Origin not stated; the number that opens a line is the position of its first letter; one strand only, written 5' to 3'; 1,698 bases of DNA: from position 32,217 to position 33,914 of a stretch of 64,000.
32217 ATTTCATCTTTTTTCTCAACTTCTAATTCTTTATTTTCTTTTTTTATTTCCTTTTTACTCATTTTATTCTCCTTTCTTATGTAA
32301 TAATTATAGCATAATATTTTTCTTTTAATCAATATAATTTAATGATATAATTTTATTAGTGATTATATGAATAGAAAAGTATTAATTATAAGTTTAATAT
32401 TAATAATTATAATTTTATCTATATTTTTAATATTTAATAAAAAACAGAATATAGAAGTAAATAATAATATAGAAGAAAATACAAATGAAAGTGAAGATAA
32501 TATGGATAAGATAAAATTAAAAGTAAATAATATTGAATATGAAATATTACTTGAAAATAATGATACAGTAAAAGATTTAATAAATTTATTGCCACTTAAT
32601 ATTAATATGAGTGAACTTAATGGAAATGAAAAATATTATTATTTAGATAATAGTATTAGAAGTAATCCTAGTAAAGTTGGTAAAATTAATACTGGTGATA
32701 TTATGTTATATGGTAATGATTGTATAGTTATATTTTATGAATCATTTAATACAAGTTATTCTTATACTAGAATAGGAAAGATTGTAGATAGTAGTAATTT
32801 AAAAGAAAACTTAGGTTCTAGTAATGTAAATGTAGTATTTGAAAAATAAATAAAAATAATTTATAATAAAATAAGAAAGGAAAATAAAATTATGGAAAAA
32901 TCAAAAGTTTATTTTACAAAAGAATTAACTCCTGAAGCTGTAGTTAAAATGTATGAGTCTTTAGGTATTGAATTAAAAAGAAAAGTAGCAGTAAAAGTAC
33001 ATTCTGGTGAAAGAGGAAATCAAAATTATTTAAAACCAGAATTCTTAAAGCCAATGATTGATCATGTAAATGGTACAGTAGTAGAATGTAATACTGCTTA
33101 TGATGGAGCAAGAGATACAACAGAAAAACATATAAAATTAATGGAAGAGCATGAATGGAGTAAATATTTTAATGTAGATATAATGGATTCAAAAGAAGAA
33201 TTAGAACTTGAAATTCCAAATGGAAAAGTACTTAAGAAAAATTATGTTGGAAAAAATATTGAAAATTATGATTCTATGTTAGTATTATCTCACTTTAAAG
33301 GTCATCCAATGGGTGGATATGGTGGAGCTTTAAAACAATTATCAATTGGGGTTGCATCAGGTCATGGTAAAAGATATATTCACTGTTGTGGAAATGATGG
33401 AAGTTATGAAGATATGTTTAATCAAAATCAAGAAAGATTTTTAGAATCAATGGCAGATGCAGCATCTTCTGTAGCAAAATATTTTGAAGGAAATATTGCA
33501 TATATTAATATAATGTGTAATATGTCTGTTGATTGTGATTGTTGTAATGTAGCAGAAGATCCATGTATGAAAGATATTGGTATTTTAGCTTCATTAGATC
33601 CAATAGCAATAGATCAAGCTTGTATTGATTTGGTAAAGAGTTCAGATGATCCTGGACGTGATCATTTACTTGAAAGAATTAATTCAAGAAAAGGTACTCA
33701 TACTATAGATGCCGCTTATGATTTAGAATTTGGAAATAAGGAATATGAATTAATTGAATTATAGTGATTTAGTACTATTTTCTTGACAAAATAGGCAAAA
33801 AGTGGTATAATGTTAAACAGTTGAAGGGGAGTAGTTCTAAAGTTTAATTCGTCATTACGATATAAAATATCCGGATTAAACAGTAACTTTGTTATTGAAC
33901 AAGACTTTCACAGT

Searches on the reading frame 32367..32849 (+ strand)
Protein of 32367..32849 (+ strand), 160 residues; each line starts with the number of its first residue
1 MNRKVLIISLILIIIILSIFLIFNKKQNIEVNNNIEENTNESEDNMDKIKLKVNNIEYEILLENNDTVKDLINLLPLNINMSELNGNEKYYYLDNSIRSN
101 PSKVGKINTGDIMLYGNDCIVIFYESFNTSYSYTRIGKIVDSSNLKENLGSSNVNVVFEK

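Call 11: search_protein_families(library=pfam, proteins=[window:32367-32849:+], max_evalue=1)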
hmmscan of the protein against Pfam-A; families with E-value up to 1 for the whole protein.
window:32367-32849:+ (160 aa): 7 families
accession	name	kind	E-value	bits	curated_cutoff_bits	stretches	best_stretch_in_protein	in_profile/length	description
PF18050.6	Cyclophil_like2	-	1.4e-30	106.2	22.7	1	51-159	1-115/115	Cyclophilin-like family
PF11337.13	DUF3139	-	0.055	14.5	27.3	1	4-51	5-55/83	Protein of unknown function (DUF3139)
PF20377.3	DUF6672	-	0.075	13.3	24.3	1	3-62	6-67/152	Family of unknown function (DUF6672)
PF25184.1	YxzE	-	0.11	14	40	1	5-47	5-50/65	YxzE-like putative bacteriocin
PF17359.7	DUF5385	-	0.11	12.6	25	1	2-45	2-46/217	Family of unknown function (DUF5385)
PF05961.16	Chordopox_A13L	-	0.13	13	24.1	1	5-50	5-47/69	Chordopoxvirus A13L protein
PF17870.6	Insulin_TMD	-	0.55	10.8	33.4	1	7-27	23-43/47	Insulin receptor trans-membrane segment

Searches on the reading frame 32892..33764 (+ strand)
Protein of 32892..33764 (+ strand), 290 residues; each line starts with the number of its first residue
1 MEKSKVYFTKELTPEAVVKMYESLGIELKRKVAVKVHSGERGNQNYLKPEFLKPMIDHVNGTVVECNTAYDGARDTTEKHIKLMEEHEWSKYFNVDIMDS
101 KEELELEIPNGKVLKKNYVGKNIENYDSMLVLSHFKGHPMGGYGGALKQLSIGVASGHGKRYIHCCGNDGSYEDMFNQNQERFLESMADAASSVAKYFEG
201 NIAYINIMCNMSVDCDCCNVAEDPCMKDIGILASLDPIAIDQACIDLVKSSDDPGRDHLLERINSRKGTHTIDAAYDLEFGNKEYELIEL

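Call 11: search_protein_families(library=pfam, proteins=[window:32892-33764:+], max_evalue=1)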
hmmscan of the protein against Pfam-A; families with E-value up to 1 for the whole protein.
window:32892-33764:+ (290 aa): 2 families
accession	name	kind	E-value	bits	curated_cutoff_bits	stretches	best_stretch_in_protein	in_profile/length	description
PF04015.17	DUF362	-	5.2e-49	167.5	24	1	32-246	1-200/200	Domain of unknown function (DUF362)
PF09861.14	Lar_N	-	0.073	12.7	23.3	1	115-165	143-193/204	Lactate racemase N-terminal domain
